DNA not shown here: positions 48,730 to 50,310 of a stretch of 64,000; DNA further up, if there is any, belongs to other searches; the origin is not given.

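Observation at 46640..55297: Rnf operon reads straight into nrfA and a dedicated ResB/CcsA pair, with no NrfH: candidate quinone-independent, Rnf-fed nitrite ammonification module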

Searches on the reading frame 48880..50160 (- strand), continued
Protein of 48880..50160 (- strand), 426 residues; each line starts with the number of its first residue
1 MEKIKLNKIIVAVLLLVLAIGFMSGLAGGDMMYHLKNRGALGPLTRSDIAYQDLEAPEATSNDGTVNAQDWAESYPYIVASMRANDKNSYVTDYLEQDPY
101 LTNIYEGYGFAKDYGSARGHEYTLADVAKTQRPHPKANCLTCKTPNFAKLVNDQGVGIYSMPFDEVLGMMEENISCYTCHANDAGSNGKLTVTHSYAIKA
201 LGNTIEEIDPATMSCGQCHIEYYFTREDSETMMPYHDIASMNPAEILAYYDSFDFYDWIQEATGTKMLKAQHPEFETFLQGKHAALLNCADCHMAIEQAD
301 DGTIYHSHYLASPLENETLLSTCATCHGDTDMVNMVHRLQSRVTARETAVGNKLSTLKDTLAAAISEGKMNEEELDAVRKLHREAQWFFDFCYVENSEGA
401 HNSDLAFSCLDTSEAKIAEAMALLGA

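Call 37: find_homologous_proteins(query=L073:9104-11221:+, max_evalue=1e-50)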
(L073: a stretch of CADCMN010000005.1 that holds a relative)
Query L073:9104-11221:+ (705 aa): 1022 proteins with E <= 1e-50 among 8000 candidates; the best 120 are listed.
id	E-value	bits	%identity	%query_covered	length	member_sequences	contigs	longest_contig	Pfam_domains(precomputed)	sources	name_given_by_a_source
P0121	0.0e+0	1447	89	100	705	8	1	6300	PF14697.12,PF12797.13,PF04060.19,PF12837.13,PF00037.33,PF13484.12,PF12838.13,PF25160.2,PF13237.12,PF02335.21,PF13187.12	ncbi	-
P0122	0.0e+0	1405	86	97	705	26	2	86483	PF14697.12,PF12797.13,PF04060.19,PF12837.13,PF00037.33,PF13484.12,PF12838.13,PF25160.2,PF13237.12,PF02335.21,PF13187.12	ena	-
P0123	0.0e+0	1273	67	61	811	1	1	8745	PF02335.21,PF14522.12,PF22113.2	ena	-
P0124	0.0e+0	1271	65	61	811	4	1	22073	PF13435.12,PF02335.21,PF14522.12,PF22113.2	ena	-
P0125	0.0e+0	1177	89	79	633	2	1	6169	PF14697.12,PF12797.13,PF04060.19,PF12837.13,PF00037.33,PF13484.12,PF12838.13,PF25160.2,PF13237.12,PF02335.21,PF13187.12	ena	-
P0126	0.0e+0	1085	66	100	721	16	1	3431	PF14697.12,PF12797.13,PF04060.19,PF12837.13,PF00037.33,PF13484.12,PF12838.13,PF25160.2,PF13237.12,PF02335.21,PF13187.12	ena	-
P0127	0.0e+0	1058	66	100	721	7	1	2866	PF14697.12,PF12797.13,PF04060.19,PF12837.13,PF00037.33,PF13484.12,PF12838.13,PF25160.2,PF13237.12,PF02335.21,PF13187.12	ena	-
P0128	3.6e-277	940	94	61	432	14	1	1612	PF02335.21,PF14522.12,PF22113.2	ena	-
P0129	7.7e-271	919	58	54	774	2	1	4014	PF14537.12,PF02335.21,PF14522.12,PF22113.2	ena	-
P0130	1.0e-265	902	52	61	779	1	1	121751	PF14537.12,PF02335.21,PF14522.12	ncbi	-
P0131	5.8e-262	889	58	53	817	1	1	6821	PF14537.12,PF02335.21,PF14522.12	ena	-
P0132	6.9e-245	833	84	61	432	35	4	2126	PF02335.21,PF14522.12,PF22113.2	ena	-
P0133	9.8e-245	833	82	61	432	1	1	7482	PF02335.21,PF14522.12,PF22113.2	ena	-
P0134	1.6e-244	832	83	61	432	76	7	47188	PF02335.21,PF14522.12,PF22113.2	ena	-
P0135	2.1e-243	828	82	61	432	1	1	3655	PF02335.21,PF14522.12,PF22113.2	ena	-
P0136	5.6e-243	827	82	61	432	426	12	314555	PF02335.21,PF14522.12,PF22113.2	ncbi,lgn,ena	-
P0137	1.6e-242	825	83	61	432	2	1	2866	PF02335.21,PF14522.12,PF22113.2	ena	-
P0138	7.2e-241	820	81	61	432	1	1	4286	PF02335.21,PF14522.12,PF22113.2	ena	-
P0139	9.3e-241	819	81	61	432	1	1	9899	PF02335.21,PF14522.12,PF22113.2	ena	-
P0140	2.2e-239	815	81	61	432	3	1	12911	PF02335.21,PF14522.12,PF22113.2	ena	-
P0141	2.6e-238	811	81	61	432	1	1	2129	PF02335.21,PF14522.12,PF22113.2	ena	-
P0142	2.2e-237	808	80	61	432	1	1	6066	PF02335.21,PF14522.12,PF22113.2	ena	-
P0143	1.0e-236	806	80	61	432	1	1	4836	PF02335.21,PF14522.12,PF22113.2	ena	-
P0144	1.7e-235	802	79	61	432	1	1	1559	PF02335.21,PF14522.12,PF22113.2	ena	-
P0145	1.8e-235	802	79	61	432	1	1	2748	PF02335.21,PF14522.12,PF22113.2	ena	-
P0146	2.8e-235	801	79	61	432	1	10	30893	PF02335.21,PF14522.12,PF22113.2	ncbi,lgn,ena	-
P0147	3.5e-235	801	80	61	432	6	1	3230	PF02335.21,PF14522.12,PF22113.2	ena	-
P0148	9.9e-235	799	79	61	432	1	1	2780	PF02335.21,PF14522.12,PF22113.2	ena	-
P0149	1.3e-234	799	79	61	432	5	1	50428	PF02335.21,PF14522.12,PF22113.2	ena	-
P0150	9.9e-234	796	78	61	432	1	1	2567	PF02335.21,PF14522.12,PF22113.2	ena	-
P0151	3.2e-233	794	79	61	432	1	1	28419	PF02335.21,PF14522.12,PF22113.2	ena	-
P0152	1.7e-232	792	81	61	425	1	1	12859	PF13435.12,PF02335.21,PF14522.12,PF22113.2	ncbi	-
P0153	2.5e-231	788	79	61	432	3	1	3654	PF13442.12,PF02335.21,PF14522.12,PF22113.2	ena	-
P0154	5.4e-231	787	80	61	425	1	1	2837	PF02335.21,PF14522.12,PF22113.2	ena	-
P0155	4.4e-230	784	78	61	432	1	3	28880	PF02335.21,PF14522.12,PF22113.2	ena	-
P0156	8.9e-230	783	81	61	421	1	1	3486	PF13435.12,PF02335.21,PF14522.12,PF22113.2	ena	-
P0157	1.2e-229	783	77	61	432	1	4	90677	PF02335.21,PF14522.12,PF22113.2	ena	-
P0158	1.6e-229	782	77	61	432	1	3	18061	PF02335.21,PF14522.12,PF22113.2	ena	-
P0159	1.6e-229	782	77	61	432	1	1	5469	PF02335.21,PF14522.12,PF22113.2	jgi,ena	-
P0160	1.6e-229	782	77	61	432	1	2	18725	PF02335.21,PF14522.12,PF22113.2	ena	-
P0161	2.7e-229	781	80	61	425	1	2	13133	PF13435.12,PF02335.21,PF14522.12,PF22113.2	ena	-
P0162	4.0e-229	781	77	61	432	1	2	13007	PF02335.21,PF14522.12,PF22113.2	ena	-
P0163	5.3e-229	781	77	61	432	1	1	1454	PF02335.21,PF14522.12,PF22113.2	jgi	-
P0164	6.4e-229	780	77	61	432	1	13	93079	PF02335.21,PF14522.12,PF22113.2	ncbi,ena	-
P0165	8.3e-229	780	77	61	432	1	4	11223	PF02335.21,PF14522.12,PF22113.2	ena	-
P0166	8.3e-229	780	77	61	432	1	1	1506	PF02335.21,PF14522.12,PF22113.2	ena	-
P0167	8.3e-229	780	77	61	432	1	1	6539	PF02335.21,PF14522.12,PF22113.2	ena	-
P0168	1.7e-228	779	77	61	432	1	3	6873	PF02335.21,PF14522.12,PF22113.2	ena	-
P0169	2.8e-228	778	78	61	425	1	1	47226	PF02335.21,PF14522.12,PF22113.2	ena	-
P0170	4.0e-228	778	77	61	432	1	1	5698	PF02335.21,PF14522.12,PF22113.2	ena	-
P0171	5.3e-228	777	77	61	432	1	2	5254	PF02335.21,PF14522.12,PF22113.2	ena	-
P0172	1.2e-227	776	77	61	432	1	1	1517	PF02335.21,PF14522.12,PF22113.2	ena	-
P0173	3.4e-227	775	77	61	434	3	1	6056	PF02335.21,PF14522.12,PF22113.2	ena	-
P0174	4.1e-227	774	77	61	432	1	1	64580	PF13435.12,PF02335.21,PF14522.12,PF22113.2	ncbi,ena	-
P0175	1.1e-226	773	77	61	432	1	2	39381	PF02335.21,PF14522.12,PF22113.2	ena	-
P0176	4.2e-226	771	79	61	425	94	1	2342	PF02335.21,PF14522.12,PF22113.2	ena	-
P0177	2.0e-224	765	78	61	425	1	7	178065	PF02335.21,PF14522.12,PF22113.2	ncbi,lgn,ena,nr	ncbi:MAG: ammonia-forming cytochrome c nitrite reductase subunit c552 [Clostridia bacterium]|nr:ammo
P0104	6.1e-224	764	75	61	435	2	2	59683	PF02335.21,PF14522.12,PF22113.2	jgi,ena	-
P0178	1.5e-223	762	78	61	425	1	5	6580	PF02335.21,PF14522.12,PF22113.2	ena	-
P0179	4.4e-223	761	78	61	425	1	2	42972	PF02335.21,PF14522.12,PF22113.2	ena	-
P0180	9.4e-223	760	78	61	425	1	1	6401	PF02335.21,PF14522.12,PF22113.2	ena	-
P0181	2.8e-221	755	77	61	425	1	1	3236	PF02335.21,PF14522.12,PF22113.2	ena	-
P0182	3.7e-219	748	74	61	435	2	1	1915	PF02335.21,PF14522.12,PF22113.2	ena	-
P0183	2.8e-218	745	74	61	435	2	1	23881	PF02335.21,PF14522.12,PF22113.2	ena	-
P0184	7.3e-218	744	75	61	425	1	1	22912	PF02335.21,PF14522.12,PF22113.2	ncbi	-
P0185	5.8e-216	737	77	61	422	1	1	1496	PF02335.21,PF14522.12,PF22113.2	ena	-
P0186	1.7e-214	733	72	61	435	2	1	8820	PF02335.21,PF14522.12,PF22113.2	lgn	-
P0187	1.6e-213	729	74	61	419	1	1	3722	PF02335.21,PF14522.12,PF22113.2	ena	-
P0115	2.1e-212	726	72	61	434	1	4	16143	PF02335.21,PF14522.12,PF22113.2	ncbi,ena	-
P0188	1.7e-211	723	73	61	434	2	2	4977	PF02335.21,PF14522.12,PF22113.2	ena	-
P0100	2.3e-211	722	74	61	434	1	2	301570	PF02335.21,PF14522.12,PF22113.2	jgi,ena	-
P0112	8.8e-211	720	71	61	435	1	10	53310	PF02335.21,PF14522.12,PF22113.2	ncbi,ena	-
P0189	1.0e-210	720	73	61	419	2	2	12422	PF02335.21,PF14522.12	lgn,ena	-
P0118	1.1e-210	720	71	61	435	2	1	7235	PF02335.21,PF14522.12,PF22113.2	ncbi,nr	ncbi:MAG: ammonia-forming cytochrome c nitrite reductase subunit c552 [Clostridia bacterium]|nr:ammo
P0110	1.9e-210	719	71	61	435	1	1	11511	PF02335.21,PF14522.12,PF22113.2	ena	-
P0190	3.0e-210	719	70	61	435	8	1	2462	PF02335.21,PF14522.12,PF22113.2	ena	-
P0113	4.3e-210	718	71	61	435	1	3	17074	PF02335.21,PF14522.12,PF22113.2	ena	-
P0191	5.6e-210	718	71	61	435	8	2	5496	PF02335.21,PF14522.12,PF22113.2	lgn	-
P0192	1.0e-209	717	71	61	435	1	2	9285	PF02335.21,PF14522.12,PF22113.2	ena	-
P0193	1.1e-209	717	71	61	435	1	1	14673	PF02335.21,PF14522.12,PF22113.2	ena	-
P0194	3.2e-209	715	71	61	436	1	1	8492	PF13435.12,PF02335.21,PF14522.12,PF22113.2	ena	-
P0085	3.6e-209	715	73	58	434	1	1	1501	PF02335.21,PF14522.12,PF22113.2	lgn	-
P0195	8.5e-209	714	70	61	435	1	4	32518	PF02335.21,PF14522.12,PF22113.2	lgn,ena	-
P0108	9.3e-209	714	71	61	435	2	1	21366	PF02335.21,PF14522.12,PF22113.2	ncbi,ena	-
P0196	1.5e-208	713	69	61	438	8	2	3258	PF02335.21,PF14522.12,PF22113.2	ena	-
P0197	5.5e-208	711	73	61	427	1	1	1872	PF02335.21,PF14522.12,PF22113.2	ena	-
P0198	1.3e-207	710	70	61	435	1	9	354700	PF02335.21,PF14522.12,PF22113.2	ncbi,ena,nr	ncbi:MAG: ammonia-forming cytochrome c nitrite reductase subunit c552 [Clostridia bacterium]|nr:ammo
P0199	1.3e-207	710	69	61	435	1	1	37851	PF02335.21,PF14522.12,PF22113.2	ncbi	-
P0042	5.1e-207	708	70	61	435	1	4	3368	PF13435.12,PF02335.21,PF14522.12,PF22113.2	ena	-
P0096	6.0e-206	704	69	61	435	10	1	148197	PF02335.21,PF14522.12,PF22113.2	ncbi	-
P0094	1.2e-205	703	70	61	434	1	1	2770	PF02335.21,PF14522.12,PF22113.2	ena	-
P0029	1.8e-205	703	71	61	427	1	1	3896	PF02335.21,PF14522.12,PF22113.2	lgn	-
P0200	4.6e-205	701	69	61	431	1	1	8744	PF02335.21,PF14522.12,PF22113.2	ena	-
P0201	6.0e-205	701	71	61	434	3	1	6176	PF02335.21,PF14522.12,PF22113.2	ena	-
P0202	1.8e-204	699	69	61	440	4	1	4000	PF14537.12,PF02335.21,PF14522.12,PF22113.2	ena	-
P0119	3.3e-204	699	70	61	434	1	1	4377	PF02335.21,PF14522.12,PF22113.2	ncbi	-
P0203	4.9e-204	698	70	61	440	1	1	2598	PF14537.12,PF02335.21,PF14522.12,PF22113.2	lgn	-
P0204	1.7e-203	696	69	61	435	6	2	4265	PF02335.21,PF14522.12,PF22113.2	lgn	-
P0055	4.3e-203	695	75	55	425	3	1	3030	PF02335.21,PF14522.12,PF22113.2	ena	-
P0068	1.6e-202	693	70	61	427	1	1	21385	PF02335.21,PF14522.12,PF22113.2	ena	-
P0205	3.2e-202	692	69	61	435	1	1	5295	PF02335.21,PF14522.12,PF22113.2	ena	-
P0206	3.6e-202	692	71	61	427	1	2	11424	PF02335.21,PF14522.12,PF22113.2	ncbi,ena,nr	ncbi:MAG: ammonia-forming cytochrome c nitrite reductase subunit c552 [Firmicutes bacterium]|nr:ammo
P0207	4.4e-202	692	69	61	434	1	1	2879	PF02335.21,PF14522.12,PF22113.2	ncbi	-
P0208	5.4e-202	691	69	61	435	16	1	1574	PF02335.21,PF14522.12,PF22113.2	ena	-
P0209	9.2e-202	690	69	61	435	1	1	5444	PF02335.21,PF14522.12,PF22113.2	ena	-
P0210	1.2e-201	690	71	61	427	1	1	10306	PF02335.21,PF14522.12,PF22113.2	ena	-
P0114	1.5e-201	690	70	61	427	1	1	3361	PF03892.20,PF02335.21,PF14522.12,PF22113.2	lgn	-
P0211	2.7e-201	689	68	61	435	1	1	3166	PF02335.21,PF14522.12,PF22113.2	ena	-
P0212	2.8e-201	689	67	61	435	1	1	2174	PF02335.21,PF14522.12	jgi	jgi:nitrite reductase (cytochrome c-552)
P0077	3.5e-201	689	68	61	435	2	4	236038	PF02335.21,PF14522.12,PF22113.2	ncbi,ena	-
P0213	3.7e-201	688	68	61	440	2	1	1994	PF14537.12,PF02335.21,PF14522.12,PF22113.2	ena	-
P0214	3.9e-201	688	68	61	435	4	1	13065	PF02335.21,PF14522.12,PF22113.2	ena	-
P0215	4.7e-201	688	71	61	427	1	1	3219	PF02335.21,PF14522.12,PF22113.2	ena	-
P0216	5.0e-201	688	66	61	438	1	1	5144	PF02335.21,PF14522.12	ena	-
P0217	5.6e-201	688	67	61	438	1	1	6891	PF02335.21,PF14522.12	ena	-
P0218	6.5e-201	688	68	61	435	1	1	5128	PF02335.21,PF14522.12,PF22113.2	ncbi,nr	ncbi:MAG: ammonia-forming cytochrome c nitrite reductase subunit c552 [Oscillospiraceae bacterium]|n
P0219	1.2e-200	687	68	61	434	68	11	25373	PF02335.21,PF14522.12,PF22113.2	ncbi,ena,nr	ncbi:MAG: ammonia-forming cytochrome c nitrite reductase subunit c552 [Oscillospiraceae bacterium]|n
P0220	1.2e-200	687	66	61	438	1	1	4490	PF02335.21,PF14522.12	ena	-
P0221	1.2e-200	687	67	61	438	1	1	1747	PF02335.21,PF14522.12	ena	-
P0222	1.4e-200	687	68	61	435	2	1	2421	PF02335.21,PF14522.12,PF22113.2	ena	-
